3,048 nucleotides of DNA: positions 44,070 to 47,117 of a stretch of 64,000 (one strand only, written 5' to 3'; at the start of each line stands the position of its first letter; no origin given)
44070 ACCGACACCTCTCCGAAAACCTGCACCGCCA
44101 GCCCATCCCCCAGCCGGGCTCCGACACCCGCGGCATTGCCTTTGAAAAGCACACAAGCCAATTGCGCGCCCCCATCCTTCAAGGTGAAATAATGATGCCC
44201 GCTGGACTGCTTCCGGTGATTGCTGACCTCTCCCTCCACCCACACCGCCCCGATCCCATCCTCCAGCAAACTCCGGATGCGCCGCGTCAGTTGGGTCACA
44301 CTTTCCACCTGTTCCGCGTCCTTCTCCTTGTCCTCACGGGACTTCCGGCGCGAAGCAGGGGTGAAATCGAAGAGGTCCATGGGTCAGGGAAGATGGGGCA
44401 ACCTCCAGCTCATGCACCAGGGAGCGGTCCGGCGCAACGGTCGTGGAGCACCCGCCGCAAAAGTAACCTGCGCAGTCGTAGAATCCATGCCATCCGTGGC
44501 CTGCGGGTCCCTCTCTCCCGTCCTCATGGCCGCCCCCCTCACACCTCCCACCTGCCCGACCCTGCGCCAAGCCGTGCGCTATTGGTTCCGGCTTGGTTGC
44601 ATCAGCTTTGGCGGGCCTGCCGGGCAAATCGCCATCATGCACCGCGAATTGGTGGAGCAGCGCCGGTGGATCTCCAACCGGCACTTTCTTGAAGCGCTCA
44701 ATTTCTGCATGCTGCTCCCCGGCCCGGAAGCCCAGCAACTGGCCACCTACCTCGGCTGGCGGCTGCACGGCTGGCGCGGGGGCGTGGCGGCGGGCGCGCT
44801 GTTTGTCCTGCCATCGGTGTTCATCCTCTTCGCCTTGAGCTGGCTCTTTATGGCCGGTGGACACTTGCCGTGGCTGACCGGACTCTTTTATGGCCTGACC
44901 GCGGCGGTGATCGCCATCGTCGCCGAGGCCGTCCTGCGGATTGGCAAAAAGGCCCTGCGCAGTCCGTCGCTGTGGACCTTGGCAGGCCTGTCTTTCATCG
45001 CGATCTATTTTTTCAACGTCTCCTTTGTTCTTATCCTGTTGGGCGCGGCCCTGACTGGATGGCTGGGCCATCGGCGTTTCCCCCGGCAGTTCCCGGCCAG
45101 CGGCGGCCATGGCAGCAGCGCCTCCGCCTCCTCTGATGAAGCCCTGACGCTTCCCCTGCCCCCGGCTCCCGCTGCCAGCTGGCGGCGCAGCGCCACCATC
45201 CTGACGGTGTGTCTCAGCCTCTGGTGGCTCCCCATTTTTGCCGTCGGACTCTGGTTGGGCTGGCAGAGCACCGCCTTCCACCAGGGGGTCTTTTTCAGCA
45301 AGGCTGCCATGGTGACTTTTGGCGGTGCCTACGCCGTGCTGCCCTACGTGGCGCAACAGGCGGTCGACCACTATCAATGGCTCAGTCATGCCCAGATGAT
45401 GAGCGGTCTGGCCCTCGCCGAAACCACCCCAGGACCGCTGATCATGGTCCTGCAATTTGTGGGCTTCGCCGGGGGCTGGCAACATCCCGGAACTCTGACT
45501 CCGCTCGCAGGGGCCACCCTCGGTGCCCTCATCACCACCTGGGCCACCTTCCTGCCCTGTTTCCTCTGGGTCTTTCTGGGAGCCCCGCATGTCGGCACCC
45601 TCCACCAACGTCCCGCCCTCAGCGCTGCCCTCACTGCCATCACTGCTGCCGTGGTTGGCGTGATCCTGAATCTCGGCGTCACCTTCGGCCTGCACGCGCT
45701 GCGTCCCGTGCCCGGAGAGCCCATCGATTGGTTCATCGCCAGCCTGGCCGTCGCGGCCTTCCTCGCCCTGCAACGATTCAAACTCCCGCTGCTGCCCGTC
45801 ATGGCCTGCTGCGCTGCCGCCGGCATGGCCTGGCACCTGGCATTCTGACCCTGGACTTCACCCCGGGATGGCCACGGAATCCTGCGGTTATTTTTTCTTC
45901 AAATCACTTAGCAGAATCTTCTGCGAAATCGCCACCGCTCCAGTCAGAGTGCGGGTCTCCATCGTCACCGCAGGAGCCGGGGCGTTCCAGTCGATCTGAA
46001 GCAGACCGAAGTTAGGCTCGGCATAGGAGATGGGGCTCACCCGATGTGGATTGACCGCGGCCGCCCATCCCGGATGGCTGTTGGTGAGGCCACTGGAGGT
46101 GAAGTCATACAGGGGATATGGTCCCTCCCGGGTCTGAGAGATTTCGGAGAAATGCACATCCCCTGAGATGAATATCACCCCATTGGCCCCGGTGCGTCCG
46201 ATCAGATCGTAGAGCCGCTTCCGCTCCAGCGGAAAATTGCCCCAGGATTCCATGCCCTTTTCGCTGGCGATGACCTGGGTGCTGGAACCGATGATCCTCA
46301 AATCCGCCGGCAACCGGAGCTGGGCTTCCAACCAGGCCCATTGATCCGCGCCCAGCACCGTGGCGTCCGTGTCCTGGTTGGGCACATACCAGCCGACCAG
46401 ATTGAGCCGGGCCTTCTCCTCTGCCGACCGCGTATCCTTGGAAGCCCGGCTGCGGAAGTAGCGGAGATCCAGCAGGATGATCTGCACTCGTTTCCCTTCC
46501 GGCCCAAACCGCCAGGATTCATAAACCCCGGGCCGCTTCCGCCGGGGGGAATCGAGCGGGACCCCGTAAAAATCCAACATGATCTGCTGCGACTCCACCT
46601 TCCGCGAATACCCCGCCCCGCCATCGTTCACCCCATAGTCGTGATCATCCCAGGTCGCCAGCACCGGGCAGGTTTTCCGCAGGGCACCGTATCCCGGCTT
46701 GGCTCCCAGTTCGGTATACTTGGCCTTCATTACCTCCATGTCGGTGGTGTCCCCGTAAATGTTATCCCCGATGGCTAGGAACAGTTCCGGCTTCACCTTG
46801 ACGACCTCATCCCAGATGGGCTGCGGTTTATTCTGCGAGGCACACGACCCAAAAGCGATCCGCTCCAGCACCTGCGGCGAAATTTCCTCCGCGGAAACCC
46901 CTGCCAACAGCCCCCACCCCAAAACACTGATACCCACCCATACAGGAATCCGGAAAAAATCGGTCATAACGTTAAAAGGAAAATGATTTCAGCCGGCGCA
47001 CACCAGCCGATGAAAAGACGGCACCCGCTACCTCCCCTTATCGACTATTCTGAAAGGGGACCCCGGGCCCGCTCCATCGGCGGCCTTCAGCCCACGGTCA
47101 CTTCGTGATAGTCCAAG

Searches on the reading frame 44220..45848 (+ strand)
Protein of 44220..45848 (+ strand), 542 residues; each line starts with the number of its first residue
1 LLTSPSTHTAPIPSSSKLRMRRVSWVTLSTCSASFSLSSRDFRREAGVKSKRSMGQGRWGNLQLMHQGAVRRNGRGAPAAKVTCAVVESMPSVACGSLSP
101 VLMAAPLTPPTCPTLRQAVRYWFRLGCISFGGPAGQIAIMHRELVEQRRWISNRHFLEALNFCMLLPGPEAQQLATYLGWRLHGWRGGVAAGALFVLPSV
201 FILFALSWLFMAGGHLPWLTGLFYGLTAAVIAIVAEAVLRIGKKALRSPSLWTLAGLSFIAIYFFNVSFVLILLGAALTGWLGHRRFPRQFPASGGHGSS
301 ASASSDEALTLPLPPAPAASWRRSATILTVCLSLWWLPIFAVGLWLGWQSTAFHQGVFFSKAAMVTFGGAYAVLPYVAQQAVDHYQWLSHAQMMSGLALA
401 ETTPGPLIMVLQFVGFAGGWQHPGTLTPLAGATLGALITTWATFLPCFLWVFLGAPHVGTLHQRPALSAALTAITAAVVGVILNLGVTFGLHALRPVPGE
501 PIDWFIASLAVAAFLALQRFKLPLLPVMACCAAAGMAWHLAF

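Call 73: search_protein_families(library=pfam, proteins=[window:44220-45848:+], max_evalue=0.001)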
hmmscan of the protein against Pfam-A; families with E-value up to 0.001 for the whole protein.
window:44220-45848:+ (542 aa): 1 family
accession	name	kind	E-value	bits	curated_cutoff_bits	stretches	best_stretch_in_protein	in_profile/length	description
PF02417.20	Chromate_transp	-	1.9e-80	269.2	28.6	2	119-281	4-166/166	Chromate transporter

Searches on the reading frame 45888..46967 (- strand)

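Call 73: search_protein_families(library=pfam, proteins=[window:45888-46967:-], max_evalue=0.001)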
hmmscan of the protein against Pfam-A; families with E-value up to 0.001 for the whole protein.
window:45888-46967:- (359 aa): 1 family
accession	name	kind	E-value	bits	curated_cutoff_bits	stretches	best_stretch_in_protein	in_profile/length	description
PF09423.15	PhoD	-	9.3e-19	68.2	27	1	51-281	16-273/343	PhoD-like phosphatase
